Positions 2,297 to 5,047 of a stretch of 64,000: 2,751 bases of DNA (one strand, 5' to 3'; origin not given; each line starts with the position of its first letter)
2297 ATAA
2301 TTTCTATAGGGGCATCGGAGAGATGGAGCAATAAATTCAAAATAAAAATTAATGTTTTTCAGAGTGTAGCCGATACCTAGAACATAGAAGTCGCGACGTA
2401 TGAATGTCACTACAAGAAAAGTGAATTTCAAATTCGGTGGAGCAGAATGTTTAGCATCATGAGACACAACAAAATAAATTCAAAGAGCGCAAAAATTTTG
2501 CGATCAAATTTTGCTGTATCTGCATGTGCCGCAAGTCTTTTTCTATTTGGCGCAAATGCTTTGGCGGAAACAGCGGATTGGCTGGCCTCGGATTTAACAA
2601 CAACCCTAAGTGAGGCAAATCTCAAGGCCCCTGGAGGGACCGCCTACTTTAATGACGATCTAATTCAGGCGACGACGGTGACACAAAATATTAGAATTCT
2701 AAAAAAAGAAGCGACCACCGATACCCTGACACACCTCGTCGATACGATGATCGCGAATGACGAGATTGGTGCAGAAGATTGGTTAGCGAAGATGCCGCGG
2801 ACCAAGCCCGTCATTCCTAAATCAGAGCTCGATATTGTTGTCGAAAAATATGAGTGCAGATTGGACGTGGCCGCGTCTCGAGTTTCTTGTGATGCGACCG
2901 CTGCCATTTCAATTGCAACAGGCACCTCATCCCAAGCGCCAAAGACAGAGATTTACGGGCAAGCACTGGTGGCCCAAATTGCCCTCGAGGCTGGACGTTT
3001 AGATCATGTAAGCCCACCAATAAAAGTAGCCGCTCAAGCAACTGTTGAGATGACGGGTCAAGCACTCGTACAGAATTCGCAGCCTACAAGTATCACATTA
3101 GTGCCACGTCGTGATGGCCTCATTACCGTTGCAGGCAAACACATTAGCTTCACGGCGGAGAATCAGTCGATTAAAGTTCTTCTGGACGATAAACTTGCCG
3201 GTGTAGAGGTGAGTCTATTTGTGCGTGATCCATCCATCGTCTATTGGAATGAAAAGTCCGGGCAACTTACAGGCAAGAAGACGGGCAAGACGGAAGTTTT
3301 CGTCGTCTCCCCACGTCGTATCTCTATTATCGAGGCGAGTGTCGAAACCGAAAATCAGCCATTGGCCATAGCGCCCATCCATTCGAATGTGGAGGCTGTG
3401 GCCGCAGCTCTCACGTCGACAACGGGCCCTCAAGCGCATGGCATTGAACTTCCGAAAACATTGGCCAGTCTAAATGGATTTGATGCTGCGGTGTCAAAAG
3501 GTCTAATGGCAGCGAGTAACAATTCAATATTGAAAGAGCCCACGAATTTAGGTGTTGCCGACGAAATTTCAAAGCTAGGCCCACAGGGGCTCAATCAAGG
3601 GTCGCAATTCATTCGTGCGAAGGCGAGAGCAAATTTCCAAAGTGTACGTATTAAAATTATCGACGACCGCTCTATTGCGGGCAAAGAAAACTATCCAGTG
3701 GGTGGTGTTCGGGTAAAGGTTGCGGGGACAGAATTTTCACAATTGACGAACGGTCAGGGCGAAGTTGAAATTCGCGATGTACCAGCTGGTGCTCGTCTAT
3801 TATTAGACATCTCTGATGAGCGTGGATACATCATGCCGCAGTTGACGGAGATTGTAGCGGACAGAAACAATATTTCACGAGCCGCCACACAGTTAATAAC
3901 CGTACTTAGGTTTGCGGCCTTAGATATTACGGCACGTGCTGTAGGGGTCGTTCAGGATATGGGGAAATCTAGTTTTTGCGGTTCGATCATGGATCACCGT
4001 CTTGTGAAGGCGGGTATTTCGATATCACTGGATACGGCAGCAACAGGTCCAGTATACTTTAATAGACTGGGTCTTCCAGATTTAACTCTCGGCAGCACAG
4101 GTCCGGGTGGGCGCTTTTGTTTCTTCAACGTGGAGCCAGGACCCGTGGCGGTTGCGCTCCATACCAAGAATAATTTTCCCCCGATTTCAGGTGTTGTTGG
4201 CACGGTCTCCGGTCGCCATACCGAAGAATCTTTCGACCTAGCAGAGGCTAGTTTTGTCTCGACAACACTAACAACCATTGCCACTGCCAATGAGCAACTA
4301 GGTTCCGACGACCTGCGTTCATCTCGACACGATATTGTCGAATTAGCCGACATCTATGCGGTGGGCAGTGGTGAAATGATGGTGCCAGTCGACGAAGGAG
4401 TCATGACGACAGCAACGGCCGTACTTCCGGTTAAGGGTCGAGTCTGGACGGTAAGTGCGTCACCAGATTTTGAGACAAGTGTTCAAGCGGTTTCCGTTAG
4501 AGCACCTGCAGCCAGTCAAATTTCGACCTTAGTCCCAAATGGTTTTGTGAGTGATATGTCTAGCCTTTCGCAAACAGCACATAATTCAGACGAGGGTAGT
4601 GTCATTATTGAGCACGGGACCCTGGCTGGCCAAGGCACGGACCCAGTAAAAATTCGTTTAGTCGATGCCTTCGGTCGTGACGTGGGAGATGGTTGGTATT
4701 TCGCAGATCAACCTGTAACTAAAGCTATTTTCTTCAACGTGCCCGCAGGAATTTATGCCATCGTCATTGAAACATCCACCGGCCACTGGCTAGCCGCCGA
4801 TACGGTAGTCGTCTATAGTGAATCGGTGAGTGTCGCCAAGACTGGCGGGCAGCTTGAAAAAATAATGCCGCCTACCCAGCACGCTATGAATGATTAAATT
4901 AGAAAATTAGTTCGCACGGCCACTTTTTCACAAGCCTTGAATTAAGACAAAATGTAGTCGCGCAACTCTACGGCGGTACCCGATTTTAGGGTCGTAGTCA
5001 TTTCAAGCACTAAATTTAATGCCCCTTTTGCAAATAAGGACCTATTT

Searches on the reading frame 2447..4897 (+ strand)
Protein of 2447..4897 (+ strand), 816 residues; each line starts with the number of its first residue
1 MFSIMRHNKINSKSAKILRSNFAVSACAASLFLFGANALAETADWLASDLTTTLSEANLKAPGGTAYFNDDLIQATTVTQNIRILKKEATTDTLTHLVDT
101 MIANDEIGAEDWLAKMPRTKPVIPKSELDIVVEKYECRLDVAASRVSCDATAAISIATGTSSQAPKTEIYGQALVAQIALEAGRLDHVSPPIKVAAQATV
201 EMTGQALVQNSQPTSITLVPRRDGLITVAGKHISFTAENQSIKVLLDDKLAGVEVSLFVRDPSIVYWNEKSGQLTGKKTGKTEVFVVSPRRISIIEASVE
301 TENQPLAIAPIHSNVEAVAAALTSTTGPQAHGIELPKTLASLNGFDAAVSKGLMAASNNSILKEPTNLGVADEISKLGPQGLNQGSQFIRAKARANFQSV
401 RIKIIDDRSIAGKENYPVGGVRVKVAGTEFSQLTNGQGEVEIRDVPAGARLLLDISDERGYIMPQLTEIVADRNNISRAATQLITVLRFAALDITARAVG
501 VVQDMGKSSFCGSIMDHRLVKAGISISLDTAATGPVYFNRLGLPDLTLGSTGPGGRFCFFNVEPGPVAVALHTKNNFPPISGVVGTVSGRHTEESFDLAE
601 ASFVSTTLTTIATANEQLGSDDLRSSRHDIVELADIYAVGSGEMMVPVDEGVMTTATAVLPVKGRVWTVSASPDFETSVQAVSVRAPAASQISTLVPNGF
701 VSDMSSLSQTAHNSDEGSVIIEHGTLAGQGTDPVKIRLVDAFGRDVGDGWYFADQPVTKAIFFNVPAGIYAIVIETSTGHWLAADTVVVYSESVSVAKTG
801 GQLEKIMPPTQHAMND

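Call 52: list_cluster_members(proteins=[window:2447-4897:+, window:22968-25385:+, window:30288-32696:-, window:55858-56766:-, window:52326-53159:-, window:54690-55121:+, window:49536-50321:+])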
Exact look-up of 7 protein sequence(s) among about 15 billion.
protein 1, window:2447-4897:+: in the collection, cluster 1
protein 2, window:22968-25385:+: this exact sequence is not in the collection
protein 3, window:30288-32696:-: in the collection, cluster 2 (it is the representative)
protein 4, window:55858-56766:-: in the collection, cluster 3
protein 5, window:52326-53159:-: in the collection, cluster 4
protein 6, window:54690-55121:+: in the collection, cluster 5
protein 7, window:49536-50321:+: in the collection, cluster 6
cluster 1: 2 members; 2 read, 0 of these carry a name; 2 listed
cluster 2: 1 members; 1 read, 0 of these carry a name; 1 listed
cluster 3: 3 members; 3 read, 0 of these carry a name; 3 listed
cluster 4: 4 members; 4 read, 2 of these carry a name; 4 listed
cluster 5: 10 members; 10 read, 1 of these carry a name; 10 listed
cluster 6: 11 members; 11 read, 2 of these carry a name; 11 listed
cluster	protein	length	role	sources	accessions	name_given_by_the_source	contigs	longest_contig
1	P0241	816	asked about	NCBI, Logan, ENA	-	-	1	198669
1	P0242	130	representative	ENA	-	-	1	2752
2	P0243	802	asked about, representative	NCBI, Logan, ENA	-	-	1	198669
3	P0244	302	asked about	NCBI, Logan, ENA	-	-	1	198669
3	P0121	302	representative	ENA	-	-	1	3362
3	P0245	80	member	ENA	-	-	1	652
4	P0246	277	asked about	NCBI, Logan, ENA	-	-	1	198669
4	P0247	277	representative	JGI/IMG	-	predicted nucleotidyltransferase component of viral defense system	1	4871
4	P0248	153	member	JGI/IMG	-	Nucleotidyl transferase AbiEii toxin, Type IV TA system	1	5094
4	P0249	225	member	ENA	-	-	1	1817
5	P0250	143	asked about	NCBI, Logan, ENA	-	-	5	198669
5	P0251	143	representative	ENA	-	-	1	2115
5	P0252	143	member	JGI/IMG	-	predicted nucleic acid-binding protein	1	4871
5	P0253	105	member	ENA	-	-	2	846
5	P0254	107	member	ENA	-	-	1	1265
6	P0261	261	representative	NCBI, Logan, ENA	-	-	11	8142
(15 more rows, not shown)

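Call 53: find_encoding_contigs(protein=P0247, flank=10000, max_places=6)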
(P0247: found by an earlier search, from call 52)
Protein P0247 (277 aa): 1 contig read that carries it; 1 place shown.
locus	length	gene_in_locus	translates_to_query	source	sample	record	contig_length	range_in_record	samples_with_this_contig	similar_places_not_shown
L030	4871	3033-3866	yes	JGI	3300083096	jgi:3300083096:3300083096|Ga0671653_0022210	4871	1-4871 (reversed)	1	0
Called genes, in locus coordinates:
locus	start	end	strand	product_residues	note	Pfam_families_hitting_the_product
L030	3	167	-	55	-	?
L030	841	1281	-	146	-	-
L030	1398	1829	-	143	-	PF01850:PIN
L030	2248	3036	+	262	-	PF09407:AbiEi_1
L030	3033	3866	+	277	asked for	PF08843:AbiEii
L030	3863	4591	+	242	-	-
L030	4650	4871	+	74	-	?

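Call 59: find_encoding_contigs(protein=P0261, flank=10000, max_places=10)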
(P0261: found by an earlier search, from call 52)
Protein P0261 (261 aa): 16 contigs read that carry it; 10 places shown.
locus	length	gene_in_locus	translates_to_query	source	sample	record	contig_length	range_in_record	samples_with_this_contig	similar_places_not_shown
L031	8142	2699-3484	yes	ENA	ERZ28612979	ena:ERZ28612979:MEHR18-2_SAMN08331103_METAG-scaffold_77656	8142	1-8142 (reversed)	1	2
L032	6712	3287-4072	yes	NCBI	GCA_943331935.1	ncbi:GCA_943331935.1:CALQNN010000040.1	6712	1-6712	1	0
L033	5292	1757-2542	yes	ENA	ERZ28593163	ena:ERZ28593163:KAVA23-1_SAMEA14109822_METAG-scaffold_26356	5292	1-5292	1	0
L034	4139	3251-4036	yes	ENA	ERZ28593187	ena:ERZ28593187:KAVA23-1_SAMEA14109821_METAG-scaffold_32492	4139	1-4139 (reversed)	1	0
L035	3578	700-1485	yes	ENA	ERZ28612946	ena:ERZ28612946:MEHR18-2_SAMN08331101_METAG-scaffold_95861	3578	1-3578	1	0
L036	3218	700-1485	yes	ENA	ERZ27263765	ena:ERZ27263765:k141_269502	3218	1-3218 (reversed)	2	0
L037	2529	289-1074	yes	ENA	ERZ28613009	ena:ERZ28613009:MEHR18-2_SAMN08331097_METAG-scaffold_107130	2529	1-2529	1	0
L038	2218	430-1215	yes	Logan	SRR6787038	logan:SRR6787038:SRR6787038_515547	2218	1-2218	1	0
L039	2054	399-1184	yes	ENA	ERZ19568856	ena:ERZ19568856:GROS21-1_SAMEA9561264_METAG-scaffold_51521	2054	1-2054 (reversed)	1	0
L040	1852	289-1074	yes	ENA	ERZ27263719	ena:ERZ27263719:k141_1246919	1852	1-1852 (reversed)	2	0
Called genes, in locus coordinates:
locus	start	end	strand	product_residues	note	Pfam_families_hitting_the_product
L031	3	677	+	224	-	?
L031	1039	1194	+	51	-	-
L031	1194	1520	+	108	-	-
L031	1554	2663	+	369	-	-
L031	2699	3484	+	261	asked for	PF00106:adh_short, PF08659:KR, PF13561:adh_short_C2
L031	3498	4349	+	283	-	-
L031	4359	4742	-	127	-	-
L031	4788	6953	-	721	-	PF02518:HATPase_c, PF00072:Response_reg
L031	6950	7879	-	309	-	-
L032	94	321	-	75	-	-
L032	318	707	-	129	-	-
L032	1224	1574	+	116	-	-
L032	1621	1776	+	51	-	-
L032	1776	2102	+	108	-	-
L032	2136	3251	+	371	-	-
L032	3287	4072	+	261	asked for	PF00106:adh_short, PF08659:KR, PF13561:adh_short_C2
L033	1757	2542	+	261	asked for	PF00106:adh_short, PF08659:KR, PF13561:adh_short_C2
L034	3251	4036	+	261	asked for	PF00106:adh_short, PF08659:KR, PF13561:adh_short_C2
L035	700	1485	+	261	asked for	PF00106:adh_short, PF08659:KR, PF13561:adh_short_C2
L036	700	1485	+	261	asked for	PF00106:adh_short, PF08659:KR, PF13561:adh_short_C2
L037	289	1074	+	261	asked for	PF00106:adh_short, PF08659:KR, PF13561:adh_short_C2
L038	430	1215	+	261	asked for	PF00106:adh_short, PF08659:KR, PF13561:adh_short_C2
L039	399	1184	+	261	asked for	PF00106:adh_short, PF08659:KR, PF13561:adh_short_C2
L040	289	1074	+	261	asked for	PF00106:adh_short, PF08659:KR, PF13561:adh_short_C2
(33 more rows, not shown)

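Call 62: search_protein_families(library=pfam, proteins=[L030:3863-4591:+, L030:3-167:-], max_evalue=1)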
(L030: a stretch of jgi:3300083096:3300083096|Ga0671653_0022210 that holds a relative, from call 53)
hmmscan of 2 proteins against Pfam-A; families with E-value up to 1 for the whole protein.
L030:3863-4591:+ (242 aa): 3 families
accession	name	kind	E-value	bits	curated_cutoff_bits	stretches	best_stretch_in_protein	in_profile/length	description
PF13635.12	DUF4143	-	0.0034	17.6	28.1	1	89-180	47-147/160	Domain of unknown function (DUF4143)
PF13877.11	RPAP3_C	-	0.054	14.5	23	1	24-97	8-75/92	Potential Monad-binding region of RPAP3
PF13233.12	Complex1_LYR_2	-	0.082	14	22.3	1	136-170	17-51/80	Complex1_LYR-like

L030:3-167:- (55 aa): 1 family
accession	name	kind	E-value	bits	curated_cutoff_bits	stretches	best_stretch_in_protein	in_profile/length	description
PF13191.12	AAA_16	-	0.00057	20.9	32.6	1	18-55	1-37/167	AAA ATPase domain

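Call 63: search_protein_families(library=ncbifam, proteins=[L030:3863-4591:+], max_evalue=10)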
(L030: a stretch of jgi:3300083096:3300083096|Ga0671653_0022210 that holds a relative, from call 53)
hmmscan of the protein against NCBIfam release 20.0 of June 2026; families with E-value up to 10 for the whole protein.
L030:3863-4591:+ (242 aa): 0 families
